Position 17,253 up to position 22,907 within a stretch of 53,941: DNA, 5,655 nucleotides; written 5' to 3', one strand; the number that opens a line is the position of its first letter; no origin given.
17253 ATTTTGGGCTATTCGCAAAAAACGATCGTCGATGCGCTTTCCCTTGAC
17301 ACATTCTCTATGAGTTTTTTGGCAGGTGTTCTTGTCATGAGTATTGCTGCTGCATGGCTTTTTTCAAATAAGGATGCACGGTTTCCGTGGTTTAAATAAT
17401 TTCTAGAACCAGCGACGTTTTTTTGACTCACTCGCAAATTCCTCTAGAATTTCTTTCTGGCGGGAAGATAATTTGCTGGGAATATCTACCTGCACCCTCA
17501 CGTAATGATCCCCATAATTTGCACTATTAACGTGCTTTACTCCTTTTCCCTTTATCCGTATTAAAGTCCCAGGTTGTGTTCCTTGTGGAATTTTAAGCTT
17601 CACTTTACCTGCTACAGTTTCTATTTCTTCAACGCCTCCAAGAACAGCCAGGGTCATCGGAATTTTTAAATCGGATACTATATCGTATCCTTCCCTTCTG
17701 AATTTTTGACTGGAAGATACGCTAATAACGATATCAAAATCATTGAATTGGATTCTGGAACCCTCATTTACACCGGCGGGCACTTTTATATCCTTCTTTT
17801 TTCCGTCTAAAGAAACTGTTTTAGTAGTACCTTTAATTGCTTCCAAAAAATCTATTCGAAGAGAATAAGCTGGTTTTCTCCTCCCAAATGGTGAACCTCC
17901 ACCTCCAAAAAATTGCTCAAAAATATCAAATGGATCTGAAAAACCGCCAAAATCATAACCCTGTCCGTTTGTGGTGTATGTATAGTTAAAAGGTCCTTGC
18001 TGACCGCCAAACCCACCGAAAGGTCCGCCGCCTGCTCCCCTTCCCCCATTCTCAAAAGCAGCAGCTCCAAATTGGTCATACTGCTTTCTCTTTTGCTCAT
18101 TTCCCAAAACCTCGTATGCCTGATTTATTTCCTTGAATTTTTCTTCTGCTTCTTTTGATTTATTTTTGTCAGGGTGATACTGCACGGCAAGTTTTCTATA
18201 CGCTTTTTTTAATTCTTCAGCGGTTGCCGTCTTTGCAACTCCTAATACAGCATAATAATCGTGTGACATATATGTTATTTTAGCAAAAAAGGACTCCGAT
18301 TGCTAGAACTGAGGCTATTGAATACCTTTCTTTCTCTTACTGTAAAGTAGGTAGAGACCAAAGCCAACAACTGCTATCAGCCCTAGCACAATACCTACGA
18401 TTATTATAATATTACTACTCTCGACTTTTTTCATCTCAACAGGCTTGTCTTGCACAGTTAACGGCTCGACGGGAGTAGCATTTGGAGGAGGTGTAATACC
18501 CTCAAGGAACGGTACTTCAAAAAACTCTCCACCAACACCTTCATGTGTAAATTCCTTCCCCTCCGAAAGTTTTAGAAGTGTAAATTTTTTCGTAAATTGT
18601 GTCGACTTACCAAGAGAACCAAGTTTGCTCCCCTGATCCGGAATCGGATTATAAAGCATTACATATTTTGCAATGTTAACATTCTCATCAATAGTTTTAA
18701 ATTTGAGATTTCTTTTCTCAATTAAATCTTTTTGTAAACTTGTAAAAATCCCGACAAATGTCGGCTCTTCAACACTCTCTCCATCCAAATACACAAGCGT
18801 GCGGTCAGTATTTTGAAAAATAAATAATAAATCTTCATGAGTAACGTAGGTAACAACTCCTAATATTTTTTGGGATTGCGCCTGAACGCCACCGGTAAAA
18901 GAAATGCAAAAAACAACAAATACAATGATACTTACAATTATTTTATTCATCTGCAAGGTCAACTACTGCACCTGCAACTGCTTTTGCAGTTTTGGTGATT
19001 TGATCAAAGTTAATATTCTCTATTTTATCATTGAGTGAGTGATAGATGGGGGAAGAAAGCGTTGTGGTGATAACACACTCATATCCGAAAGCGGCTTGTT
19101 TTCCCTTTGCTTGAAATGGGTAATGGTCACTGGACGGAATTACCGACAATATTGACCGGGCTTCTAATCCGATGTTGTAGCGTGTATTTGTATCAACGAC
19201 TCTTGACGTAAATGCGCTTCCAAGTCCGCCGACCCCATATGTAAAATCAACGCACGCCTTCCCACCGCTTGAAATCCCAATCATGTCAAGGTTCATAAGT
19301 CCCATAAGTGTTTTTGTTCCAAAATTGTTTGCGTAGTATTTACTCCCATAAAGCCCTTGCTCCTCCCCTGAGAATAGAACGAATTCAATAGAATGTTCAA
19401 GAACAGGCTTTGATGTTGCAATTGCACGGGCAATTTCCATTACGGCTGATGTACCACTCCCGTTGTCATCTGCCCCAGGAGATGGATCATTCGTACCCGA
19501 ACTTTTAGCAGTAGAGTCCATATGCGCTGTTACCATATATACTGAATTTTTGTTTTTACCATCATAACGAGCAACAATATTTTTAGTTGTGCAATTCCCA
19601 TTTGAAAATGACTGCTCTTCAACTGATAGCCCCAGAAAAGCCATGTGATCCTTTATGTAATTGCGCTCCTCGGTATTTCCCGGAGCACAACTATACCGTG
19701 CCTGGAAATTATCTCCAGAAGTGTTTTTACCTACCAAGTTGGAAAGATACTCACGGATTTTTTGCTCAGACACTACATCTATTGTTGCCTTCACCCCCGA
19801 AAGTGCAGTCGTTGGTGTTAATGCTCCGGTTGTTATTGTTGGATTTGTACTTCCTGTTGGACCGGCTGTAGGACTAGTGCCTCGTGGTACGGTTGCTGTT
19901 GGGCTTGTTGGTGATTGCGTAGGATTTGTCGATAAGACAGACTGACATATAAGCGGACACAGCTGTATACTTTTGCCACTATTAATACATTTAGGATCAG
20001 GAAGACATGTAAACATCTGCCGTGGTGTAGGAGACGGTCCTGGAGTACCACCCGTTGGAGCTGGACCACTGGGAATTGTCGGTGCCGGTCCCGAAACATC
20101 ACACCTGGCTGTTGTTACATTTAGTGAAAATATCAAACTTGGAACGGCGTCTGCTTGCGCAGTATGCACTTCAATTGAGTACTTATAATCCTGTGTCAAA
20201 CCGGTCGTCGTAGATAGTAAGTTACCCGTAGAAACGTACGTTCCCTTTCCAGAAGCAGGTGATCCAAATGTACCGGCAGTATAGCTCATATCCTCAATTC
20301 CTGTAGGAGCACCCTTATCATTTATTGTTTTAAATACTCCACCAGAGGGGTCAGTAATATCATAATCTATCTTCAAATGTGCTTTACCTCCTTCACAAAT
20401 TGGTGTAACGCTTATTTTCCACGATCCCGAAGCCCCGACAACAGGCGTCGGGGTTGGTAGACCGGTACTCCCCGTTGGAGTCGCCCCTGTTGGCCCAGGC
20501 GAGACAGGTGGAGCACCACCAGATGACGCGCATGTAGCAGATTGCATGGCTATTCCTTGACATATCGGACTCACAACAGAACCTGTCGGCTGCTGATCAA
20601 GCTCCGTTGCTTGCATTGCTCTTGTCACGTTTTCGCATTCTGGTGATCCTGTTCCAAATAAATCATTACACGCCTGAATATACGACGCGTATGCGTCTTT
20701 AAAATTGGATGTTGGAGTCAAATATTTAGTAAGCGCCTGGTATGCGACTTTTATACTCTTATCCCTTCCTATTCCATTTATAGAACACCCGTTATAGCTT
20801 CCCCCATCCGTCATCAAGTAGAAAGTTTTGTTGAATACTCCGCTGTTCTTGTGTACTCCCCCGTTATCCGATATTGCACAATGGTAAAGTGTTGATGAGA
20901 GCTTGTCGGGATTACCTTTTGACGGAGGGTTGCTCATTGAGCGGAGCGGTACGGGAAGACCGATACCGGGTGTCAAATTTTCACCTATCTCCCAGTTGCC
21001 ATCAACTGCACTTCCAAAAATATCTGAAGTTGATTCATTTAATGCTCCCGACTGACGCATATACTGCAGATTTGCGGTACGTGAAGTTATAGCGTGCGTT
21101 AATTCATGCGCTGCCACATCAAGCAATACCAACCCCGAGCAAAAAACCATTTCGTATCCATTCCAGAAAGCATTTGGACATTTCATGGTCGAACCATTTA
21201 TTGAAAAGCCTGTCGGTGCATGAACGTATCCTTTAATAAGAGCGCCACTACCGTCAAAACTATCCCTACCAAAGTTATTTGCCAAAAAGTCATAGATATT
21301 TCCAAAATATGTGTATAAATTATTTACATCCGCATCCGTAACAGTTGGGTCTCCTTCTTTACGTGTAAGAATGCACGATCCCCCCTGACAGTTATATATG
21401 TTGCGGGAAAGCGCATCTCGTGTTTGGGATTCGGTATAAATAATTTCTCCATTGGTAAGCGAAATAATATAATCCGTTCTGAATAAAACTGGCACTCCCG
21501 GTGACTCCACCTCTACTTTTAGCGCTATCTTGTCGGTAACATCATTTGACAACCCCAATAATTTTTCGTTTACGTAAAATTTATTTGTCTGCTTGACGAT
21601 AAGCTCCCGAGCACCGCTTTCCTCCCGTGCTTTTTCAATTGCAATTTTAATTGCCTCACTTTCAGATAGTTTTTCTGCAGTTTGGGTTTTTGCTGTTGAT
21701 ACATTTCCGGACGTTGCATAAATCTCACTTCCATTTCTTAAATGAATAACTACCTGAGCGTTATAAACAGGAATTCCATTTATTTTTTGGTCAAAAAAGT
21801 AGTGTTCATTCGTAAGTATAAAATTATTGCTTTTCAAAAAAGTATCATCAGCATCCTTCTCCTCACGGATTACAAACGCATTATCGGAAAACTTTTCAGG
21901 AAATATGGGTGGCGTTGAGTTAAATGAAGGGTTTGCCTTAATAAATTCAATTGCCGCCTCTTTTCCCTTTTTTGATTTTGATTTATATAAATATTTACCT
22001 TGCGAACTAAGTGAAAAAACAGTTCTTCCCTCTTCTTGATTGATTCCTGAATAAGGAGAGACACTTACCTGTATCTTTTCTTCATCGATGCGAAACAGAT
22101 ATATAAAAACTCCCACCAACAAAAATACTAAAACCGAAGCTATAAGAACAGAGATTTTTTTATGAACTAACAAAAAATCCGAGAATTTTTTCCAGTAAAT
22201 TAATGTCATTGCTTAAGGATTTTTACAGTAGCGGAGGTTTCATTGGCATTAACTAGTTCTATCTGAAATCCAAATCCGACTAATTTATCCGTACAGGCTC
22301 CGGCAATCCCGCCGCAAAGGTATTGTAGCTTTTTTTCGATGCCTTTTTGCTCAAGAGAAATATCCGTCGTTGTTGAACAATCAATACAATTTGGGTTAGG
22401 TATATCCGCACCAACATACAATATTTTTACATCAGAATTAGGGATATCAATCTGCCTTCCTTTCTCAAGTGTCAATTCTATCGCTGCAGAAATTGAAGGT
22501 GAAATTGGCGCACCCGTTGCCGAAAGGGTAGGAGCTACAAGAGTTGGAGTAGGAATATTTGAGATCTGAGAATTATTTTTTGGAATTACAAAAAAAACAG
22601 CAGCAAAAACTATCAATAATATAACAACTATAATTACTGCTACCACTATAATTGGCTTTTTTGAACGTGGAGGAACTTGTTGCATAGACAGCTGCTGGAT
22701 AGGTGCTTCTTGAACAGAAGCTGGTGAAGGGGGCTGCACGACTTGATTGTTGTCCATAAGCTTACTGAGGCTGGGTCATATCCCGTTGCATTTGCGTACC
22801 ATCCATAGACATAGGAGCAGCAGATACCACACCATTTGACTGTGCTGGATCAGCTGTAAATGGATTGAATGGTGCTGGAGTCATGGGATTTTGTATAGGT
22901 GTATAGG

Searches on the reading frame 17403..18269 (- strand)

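Call 7: search_protein_families(library=pfam, proteins=[window:17403-18269:-], max_evalue=0.001)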
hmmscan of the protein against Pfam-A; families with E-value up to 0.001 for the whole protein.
window:17403-18269:- (288 aa): 2 families
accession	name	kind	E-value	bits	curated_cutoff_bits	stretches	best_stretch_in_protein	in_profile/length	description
PF01556.23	DnaJ_C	-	1.4e-30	106.8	26.6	1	135-264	3-152/152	DnaJ C terminal domain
PF00226.36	DnaJ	-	1.8e-28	98.9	27.8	1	4-65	1-63/63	DnaJ domain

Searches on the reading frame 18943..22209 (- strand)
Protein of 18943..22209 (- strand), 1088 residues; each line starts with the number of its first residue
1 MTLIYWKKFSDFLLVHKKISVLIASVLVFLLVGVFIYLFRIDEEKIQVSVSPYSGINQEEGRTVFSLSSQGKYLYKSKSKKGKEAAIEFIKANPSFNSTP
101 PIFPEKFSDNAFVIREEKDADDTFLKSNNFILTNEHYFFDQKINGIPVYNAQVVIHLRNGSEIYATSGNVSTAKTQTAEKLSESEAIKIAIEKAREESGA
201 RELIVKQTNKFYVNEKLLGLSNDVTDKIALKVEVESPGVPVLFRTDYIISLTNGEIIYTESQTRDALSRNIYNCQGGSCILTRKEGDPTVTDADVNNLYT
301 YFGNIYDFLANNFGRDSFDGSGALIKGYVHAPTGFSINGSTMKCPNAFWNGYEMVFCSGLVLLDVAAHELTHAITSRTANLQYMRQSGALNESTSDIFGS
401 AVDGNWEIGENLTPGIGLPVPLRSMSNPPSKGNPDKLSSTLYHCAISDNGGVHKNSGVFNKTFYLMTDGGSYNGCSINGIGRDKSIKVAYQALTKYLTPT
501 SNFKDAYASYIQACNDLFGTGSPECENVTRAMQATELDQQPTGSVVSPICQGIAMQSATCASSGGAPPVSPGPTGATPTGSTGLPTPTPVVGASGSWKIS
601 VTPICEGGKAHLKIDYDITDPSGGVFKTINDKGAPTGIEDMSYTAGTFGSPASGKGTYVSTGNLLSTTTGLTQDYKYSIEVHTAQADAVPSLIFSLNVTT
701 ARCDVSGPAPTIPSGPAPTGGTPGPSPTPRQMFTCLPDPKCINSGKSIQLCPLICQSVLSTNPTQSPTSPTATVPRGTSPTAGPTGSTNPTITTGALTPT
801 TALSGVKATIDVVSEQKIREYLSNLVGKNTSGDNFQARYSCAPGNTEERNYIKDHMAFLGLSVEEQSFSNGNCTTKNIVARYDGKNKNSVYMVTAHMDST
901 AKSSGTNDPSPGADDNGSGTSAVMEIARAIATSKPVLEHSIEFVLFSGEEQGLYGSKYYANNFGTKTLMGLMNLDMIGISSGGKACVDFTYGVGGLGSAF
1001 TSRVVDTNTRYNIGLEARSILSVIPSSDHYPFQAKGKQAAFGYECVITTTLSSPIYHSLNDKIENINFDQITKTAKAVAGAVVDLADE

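Call 3: search_protein_families(library=pfam, proteins=[window:18943-22209:-], max_evalue=1)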
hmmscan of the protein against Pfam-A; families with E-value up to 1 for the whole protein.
window:18943-22209:- (1088 aa): 8 families
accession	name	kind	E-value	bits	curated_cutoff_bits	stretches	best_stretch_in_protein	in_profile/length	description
PF02868.21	Peptidase_M4_C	-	2.8e-43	148.1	24.4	1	379-535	1-163/165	Thermolysin metallopeptidase, alpha-helical domain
PF04389.22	Peptidase_M28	-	9.8e-37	127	21.3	1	877-1080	1-191/193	Peptidase family M28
PF01447.24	Peptidase_M4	-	2e-14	54.7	22.4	1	299-376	69-145/145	Thermolysin metallopeptidase, catalytic domain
PF07504.19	FTP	-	2.7e-07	30.8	21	1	126-168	7-49/51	Fungalysin/Thermolysin Propeptide Motif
PF01546.33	Peptidase_M20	-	9.8e-05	22.8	24.6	1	910-967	30-82/206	Peptidase family M20/M25/M40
PF05450.20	Nicastrin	-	0.00013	22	25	1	890-962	2-73/218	Nicastrin large lobe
PF05343.19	Peptidase_M42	-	0.047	13.2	23.2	0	877-899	2-24/292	M42 glutamyl aminopeptidase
PF20077.4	CcmD_alt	-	0.12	12.8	23.5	1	16-43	29-55/61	CcmD family protein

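Call 4: search_protein_families(library=ncbifam, proteins=[window:18943-22209:-], max_evalue=1)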
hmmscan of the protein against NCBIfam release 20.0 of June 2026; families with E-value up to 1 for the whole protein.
window:18943-22209:- (1088 aa): 13 families
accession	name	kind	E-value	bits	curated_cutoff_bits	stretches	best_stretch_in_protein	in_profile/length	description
NF045902.1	MetaloprotProALeg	equivalog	8.9e-21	74.2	900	1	345-517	346-517/539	zinc metalloprotease ProA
NF047971.1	ThermolysLepto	equivalog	3.2e-20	71.9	1350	1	361-536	431-618/776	M4 family metalopeptidase thermolysin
NF045908.1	AminopepLapALeg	equivalog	7.8e-17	61.2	600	1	885-1086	201-394/396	aminopeptidase LapA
TIGR01879.1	hydantase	subfamily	4.4e-08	32.5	204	1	822-977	7-144/401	hydantoinase/carbamoylase family amidase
NF006771.0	PRK09290.1-5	subfamily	1.7e-07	30.1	399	1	830-976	21-149/413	allantoate amidohydrolase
NF058540.1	Ncarbamyl_ErtE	equivalog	9.7e-07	27.7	520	1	813-995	8-172/418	N-carbamyl-l-glutamate amidohydrolase ErtE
NF009531.0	PRK12893.1-5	equivalog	1.3e-06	27.1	486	1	813-999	7-174/421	Zn-dependent hydrolase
TIGR01910.1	DapE-ArgE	subfamily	4.2e-06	26.2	217.6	2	846-899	21-75/373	ArgE/DapE family deacylase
TIGR01883.1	PepT-like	hypoth_equivalog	3.5e-05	23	274.25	1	850-960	24-144/361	peptidase T-like protein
NF007568.0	PRK10199.1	equivalog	0.00023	20.6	298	1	869-961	91-187/346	aminopeptidase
NF006404.0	PRK08652.1-2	equivalog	0.0003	19.8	348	1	848-995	23-160/332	acetylornithine deacetylase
NF010589.0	PRK13983.1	equivalog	0.0043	16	333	1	843-960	36-172/409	M20 family metallo-hydrolase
NF038113.1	T9SSA_dep_M36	equivalog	0.0062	14.7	885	1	123-208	44-134/869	T9SS-dependent M36 family metallopeptidase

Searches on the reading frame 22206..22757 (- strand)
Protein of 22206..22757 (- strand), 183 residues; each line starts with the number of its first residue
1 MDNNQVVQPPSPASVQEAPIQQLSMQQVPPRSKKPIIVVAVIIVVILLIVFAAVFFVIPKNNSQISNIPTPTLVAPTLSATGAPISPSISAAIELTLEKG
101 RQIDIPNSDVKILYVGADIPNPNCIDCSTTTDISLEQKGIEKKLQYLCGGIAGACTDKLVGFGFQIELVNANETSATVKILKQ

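Call 3: search_protein_families(library=pfam, proteins=[window:22206-22757:-], max_evalue=1)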
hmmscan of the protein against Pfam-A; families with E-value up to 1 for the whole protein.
window:22206-22757:- (183 aa): 4 families
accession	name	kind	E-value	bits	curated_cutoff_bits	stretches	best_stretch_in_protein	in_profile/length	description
PF06024.17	Orf78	-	0.0015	19.2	29.4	1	23-67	51-95/101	Orf78 (ac78)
PF17870.6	Insulin_TMD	-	0.062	13.8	33.4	1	34-60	15-41/47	Insulin receptor trans-membrane segment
PF04415.17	DUF515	-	0.081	11.8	29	1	9-59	4-55/449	Protein of unknown function (DUF515)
PF06143.16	Baculo_11_kDa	-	0.34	11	28.4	1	36-65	37-66/84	Baculovirus 11 kDa family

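Call 4: search_protein_families(library=ncbifam, proteins=[window:22206-22757:-], max_evalue=1)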
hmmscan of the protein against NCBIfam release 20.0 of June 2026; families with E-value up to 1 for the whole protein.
window:22206-22757:- (183 aa): 5 families
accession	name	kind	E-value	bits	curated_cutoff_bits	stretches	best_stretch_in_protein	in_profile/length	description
NF004285.1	PRK05696.1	equivalog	0.0091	15.8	179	1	25-64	9-48/171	flagellar basal body-associated protein FliL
TIGR01564.1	S_layer_MJ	subfamily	0.02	13.6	25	1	85-177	446-536/571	S-layer protein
NF006283.1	PRK08455.1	equivalog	0.021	14.5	187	1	26-64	9-47/182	flagellar basal body-associated protein FliL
NF046001.1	SecDF_plasm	equivalog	0.049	11.6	500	1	35-68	12-45/878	protein translocase subunit SecDF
NF051431.1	Rv0361_Cterm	subfamily_domain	0.28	11.4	37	1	33-63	2-32/140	Rv0361 family membrane protein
